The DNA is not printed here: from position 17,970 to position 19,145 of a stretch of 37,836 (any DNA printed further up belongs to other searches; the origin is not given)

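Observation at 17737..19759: Phage terminase module (TerS-like plus TerL split into ATPase and nuclease ORFs) on a conjugative replicon with no capsid genes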

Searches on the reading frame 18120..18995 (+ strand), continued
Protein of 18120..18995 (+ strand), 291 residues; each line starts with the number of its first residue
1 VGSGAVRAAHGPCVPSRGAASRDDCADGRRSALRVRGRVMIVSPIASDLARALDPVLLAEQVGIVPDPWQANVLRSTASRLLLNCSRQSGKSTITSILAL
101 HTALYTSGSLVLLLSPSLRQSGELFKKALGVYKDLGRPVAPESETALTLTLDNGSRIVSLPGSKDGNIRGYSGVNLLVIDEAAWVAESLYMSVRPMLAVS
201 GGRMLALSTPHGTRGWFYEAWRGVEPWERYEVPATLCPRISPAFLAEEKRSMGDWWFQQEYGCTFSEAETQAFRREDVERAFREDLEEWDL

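Call 41: search_protein_families(library=pfam, proteins=[L031:1876-3072:+, L082:11257-12678:+, L114:3980-5479:+, L122:2814-3689:+, L071:5033-6388:+, L017:142-981:+, L116:12567-13244:+, L132:11-1069:+, L079:6180-8165:+, L124:7102-8097:+], max_evalue=0.01)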
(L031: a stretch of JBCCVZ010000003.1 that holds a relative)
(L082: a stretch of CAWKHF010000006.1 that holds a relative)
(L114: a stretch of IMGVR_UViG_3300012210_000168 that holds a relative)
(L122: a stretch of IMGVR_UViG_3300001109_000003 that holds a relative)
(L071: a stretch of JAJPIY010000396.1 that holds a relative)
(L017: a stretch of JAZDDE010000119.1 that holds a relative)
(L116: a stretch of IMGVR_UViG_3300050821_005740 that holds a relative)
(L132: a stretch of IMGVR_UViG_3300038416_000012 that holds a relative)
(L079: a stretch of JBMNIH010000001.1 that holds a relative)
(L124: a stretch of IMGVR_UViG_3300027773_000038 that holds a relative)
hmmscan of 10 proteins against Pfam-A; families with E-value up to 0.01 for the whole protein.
L031:1876-3072:+ (398 aa): 3 families
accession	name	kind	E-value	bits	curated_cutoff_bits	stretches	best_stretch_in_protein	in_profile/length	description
PF00589.27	Phage_integrase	-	1e-25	90.9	27.1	1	203-367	2-170/172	Phage integrase family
PF13356.12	Arm-DNA-bind_3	-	4.7e-15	55.9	27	1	22-92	16-82/83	Arm DNA-binding domain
PF22022.2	Phage_int_M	-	2.5e-06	28.1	27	1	102-184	4-87/96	Phage integrase central domain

L082:11257-12678:+ (473 aa): 1 family
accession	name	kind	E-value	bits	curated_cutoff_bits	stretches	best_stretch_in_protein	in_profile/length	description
PF04860.17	Phage_portal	-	2.9e-42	145.4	39.1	1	111-422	17-319/321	Phage portal protein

L114:3980-5479:+ (499 aa): 1 family
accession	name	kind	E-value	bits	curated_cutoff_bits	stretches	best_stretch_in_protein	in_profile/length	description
PF05133.19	SPP1_portal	-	1.3e-09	38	25.5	1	328-455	284-413/416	Phage portal protein, SPP1 Gp6-like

L122:2814-3689:+ (291 aa): 1 family
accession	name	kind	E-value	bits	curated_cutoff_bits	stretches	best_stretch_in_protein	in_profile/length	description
PF04586.22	Peptidase_S78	-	0.0032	18.1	21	1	153-220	95-155/165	Caudovirus prohead serine protease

L071:5033-6388:+ (451 aa): 1 family
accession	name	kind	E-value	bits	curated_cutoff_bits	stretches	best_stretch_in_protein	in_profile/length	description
PF05065.19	Phage_capsid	-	2.6e-46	158.7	24.2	1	154-436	1-276/280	Phage capsid family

L017:142-981:+ (279 aa): 1 family
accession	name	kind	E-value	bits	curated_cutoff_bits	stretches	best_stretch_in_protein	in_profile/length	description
PF25680.1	Mom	-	2.4e-49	168.2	27.1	1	52-249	3-202/202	Mom protein family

L116:12567-13244:+ (225 aa): 2 families
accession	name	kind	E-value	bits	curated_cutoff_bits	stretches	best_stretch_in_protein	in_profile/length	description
PF06810.17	Phage_scaffold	-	2e-15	57.6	35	1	46-190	18-165/170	Phage capsid assembly scaffolding protein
PF14265.11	DUF4355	-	0.0074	17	25.4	1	62-133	10-83/124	Capsid assembly scaffolding protein Gp46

L132:11-1069:+ (352 aa): 0 families

L079:6180-8165:+ (661 aa): 9 families
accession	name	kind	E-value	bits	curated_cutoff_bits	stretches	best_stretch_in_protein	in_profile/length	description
PF13481.12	AAA_25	-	1.7e-34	119.6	27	1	266-445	12-194/195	AAA domain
PF03796.21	DnaB_C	-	0.00012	22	27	0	381-444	116-181/255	DnaB-like helicase C terminal domain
PF13155.12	Toprim_2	-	0.0002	22.1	22.1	1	150-233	2-85/88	Toprim-like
PF13362.12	Toprim_3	-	0.0022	18.8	27.2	0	172-241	27-94/95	Toprim domain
PF06745.19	ATPase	-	0.0027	17.6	26.6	0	280-306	12-38/231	KaiC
PF01807.25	Zn_ribbon_DnaG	-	0.0038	17.4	24.9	1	15-54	25-60/98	CHC2 zinc finger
PF13401.12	AAA_22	-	0.0059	17.4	27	0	288-403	6-94/130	AAA domain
PF13662.12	Toprim_4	-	0.0081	16.8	25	0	148-221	3-84/85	Toprim domain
PF05729.18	NACHT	-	0.0095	16.2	26.7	0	289-423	2-112/167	NACHT domain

L124:7102-8097:+ (331 aa): 0 families

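Call 49: search_protein_families(library=pfam, proteins=[L030:12212-16447:+, L030:5324-7750:+, L030:16410-17495:+, L032:12909-16061:+, L027:9593-10648:+, L027:13740-15002:+, L014:5487-8207:+, L014:11678-12964:+, L051:4901-7579:+, L106:10500-11774:+], max_evalue=0.001)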
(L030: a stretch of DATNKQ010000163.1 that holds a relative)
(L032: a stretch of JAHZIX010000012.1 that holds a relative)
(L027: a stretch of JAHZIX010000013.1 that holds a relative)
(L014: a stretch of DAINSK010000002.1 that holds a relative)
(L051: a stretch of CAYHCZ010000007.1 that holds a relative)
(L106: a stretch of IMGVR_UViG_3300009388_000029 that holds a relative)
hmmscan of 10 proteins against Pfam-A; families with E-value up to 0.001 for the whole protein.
L030:12212-16447:+ (1411 aa): 5 families
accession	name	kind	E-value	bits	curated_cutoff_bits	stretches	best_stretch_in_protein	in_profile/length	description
PF13692.12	Glyco_trans_1_4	-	1.1e-45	155.8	27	2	1184-1326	3-142/142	Glycosyl transferases group 1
PF00534.26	Glycos_transf_1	-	2.1e-42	145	26.4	2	1183-1339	16-171/172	Glycosyl transferases group 1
PF13524.12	Glyco_trans_1_2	-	1.8e-11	44.6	25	1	1233-1352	27-140/144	Glycosyl transferase-like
PF20706.3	GT4-conflict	-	8.7e-09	35.3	26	1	747-922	150-322/385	Family 4 Glycosyltransferase in conflict systems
PF04488.21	Gly_transf_sug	-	1.2e-05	26.4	23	1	401-430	54-83/93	Glycosyltransferase sugar-binding region containing DXD motif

L030:5324-7750:+ (808 aa): 2 families
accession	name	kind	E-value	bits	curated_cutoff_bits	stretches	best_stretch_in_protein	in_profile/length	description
PF12307.13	DUF3631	-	5.6e-46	157.4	24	1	567-747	2-182/182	Protein of unknown function (DUF3631)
PF22763.1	NrS1-1_pol-like_HBD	-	2.3e-26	91.9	27.9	1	228-283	2-57/64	NrS-1 polymerase HBD domain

L030:16410-17495:+ (361 aa): 0 families

L032:12909-16061:+ (1050 aa): 4 families
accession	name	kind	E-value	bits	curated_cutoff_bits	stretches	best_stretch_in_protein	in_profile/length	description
PF00004.35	AAA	-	4e-21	76.3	21.2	1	696-829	2-129/131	ATPase family associated with various cellular activities (AAA)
PF13401.12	AAA_22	-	8e-05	23.4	27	1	692-795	5-110/130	AAA domain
PF13191.12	AAA_16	-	0.00031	21.7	32.6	1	693-723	25-55/167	AAA ATPase domain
PF13521.12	AAA_28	-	0.00048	20.8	27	0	696-721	3-28/164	AAA domain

L027:9593-10648:+ (351 aa): 0 families

L027:13740-15002:+ (420 aa): 0 families

L014:5487-8207:+ (906 aa): 4 families
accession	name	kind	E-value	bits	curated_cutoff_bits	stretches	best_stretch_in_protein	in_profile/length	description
PF08706.16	D5_N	-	2.2e-29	103.1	22.4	1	363-514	1-144/145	D5 N terminal like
PF09250.16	Prim-Pol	-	1.9e-27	97.1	22.8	1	12-189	1-157/158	Bifunctional DNA primase/polymerase, N-terminal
PF19263.5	DUF5906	-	5.5e-09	37.1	27.6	1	544-654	1-108/114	Family of unknown function (DUF5906)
PF22763.1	NrS1-1_pol-like_HBD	-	1.7e-08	34.7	27.9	1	255-296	1-42/64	NrS-1 polymerase HBD domain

L014:11678-12964:+ (428 aa): 0 families

L051:4901-7579:+ (892 aa): 2 families
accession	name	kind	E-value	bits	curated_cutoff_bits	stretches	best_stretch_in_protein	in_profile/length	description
PF09250.16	Prim-Pol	-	2.9e-22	80.2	22.8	1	10-184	1-151/158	Bifunctional DNA primase/polymerase, N-terminal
PF08708.16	PriCT_1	-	1.9e-05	24.6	21.1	1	221-276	8-62/67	Primase C terminal 1 (PriCT-1)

L106:10500-11774:+ (424 aa): 0 families

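Call 62: search_protein_families(library=pfam, alignment_id=A4, max_evalue=0.0001)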
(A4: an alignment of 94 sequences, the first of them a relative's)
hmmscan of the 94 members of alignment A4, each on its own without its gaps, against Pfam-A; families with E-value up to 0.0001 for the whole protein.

A. member 1, L013:17-1015:+ (332 aa): 0 families

B. families by the number of members that match (of 94 scanned): 100 families (the first 25 are shown)
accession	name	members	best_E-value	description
PF00239.26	Resolvase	4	2.5e-27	Resolvase, N terminal domain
PF07508.19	Recombinase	4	2.2e-15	Recombinase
PF13408.12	Zn_ribbon_recom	4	5.2e-12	Recombinase zinc beta ribbon domain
PF12307.13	DUF3631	3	1.9e-46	Protein of unknown function (DUF3631)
PF00148.24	Oxidored_nitro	2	1e-74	Nitrogenase component 1 type Oxidoreductase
PF01555.25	N6_N4_Mtase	2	6.9e-43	DNA methylase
PF13358.12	DDE_3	2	2.1e-33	DDE superfamily endonuclease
PF01807.25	Zn_ribbon_DnaG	2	1.2e-32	CHC2 zinc finger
PF13365.12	Trypsin_2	2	5.5e-32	Trypsin-like peptidase domain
PF13180.12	PDZ_2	2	5.8e-19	PDZ domain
PF00089.32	Trypsin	2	3.3e-17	Trypsin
PF13155.12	Toprim_2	2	1.3e-14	Toprim-like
PF17820.7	PDZ_6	2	2e-14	PDZ domain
PF13565.12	HTH_32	2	2.6e-14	Homeodomain-like domain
PF13460.12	NAD_binding_10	2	3.7e-08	NAD(P)H-binding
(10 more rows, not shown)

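Call 66: search_protein_families(library=padloc, proteins=[window:18237-18995:+], max_evalue=0.01)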
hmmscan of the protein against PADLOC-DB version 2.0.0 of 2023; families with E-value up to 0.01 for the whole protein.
window:18237-18995:+ (252 aa): 0 families

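Call 100: find_encoding_contigs(protein=P0009, flank=10000, max_places=1)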
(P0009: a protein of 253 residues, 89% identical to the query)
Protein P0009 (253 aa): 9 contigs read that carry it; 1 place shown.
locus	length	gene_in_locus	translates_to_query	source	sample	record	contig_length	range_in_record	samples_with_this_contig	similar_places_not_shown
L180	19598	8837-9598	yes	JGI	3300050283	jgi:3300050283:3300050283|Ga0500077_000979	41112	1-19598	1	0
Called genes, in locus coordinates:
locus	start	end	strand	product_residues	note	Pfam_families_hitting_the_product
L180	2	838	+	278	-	?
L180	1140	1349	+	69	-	-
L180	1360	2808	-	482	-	PF13546:DDE_5, PF01609:DDE_Tnp_1 (weak)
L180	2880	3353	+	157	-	-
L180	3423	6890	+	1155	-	-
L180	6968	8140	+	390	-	-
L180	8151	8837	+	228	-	-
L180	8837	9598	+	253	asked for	PF03237:Terminase_6N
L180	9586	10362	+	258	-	-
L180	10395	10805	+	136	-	-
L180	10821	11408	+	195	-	-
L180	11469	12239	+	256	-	PF00313:CSD (weak)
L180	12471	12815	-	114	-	-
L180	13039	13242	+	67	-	-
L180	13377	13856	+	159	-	-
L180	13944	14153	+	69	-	-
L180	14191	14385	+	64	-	-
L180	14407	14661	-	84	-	-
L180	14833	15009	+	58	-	-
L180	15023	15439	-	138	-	PF13560:HTH_31, PF13443:HTH_26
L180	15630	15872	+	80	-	-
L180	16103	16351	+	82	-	-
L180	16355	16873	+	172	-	PF10097:DUF2335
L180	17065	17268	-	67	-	-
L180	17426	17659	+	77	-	-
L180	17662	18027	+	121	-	-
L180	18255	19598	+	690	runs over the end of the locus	PF19044:P-loop_TraG (weak)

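Call 101: find_encoding_contigs(protein=P0099, flank=10000, max_places=1)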
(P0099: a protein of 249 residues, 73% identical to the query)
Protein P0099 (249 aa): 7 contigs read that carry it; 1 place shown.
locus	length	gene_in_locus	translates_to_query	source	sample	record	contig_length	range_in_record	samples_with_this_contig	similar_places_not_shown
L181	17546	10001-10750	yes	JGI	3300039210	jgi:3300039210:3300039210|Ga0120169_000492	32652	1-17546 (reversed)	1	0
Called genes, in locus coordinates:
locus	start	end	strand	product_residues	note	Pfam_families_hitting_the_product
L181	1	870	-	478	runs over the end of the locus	PF07732:Cu-oxidase_3, PF00394:Cu-oxidase, PF07731:Cu-oxidase_2, PF13473:Cupredoxin_1, PF00127:Copper-bind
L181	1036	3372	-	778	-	PF01315:Ald_Xan_dh_C, PF02738:MoCoBD_1, PF20256:MoCoBD_2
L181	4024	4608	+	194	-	-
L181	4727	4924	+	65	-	-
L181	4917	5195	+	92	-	PF12728:HTH_17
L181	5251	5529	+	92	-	-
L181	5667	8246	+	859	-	PF09250:Prim-Pol, PF22763:NrS1-1_pol-like_HBD, PF08706:D5_N, PF19263:DUF5906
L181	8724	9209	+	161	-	-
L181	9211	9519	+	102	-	-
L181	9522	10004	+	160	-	-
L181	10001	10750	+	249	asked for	PF03237:Terminase_6N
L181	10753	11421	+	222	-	PF17289:Terminase_6C (weak)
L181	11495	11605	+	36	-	-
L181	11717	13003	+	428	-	-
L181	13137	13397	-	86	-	-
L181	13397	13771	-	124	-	-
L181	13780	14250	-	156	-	-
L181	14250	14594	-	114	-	-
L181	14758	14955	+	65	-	PF21531:Rv2175c_wHTH (weak), PF12728:HTH_17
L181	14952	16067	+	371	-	PF14659:Phage_int_SAM_3, PF00589:Phage_integrase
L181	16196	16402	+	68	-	PF00462:Glutaredoxin (weak)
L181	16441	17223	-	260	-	PF00486:Trans_reg_C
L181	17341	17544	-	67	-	?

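Call 112: search_solved_structures(query=A1, max_evalue=0.001)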
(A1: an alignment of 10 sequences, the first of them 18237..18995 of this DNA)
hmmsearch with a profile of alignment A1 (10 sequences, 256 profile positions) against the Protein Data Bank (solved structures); distinct sequences matched with E-value up to 0.001: 6.
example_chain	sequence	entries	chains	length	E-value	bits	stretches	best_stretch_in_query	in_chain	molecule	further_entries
4zni_A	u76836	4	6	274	1.4e-21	80.2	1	22-229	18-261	Phage terminase large subunit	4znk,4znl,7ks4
4znj_A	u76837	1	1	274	1.1e-20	77.2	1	22-229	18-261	Phage terminase large subunit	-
3ezk_A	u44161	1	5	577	1.3e-14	57.3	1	27-184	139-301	DNA packaging protein Gp17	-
2o0h_A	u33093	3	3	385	3.4e-13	52.7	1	27-184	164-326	DNA packaging protein Gp17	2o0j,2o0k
3cpe_A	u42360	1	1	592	6.4e-13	51.8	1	27-184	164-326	DNA packaging protein Gp17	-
6bs3_B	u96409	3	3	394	0.00047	22.7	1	34-85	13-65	Anion transporter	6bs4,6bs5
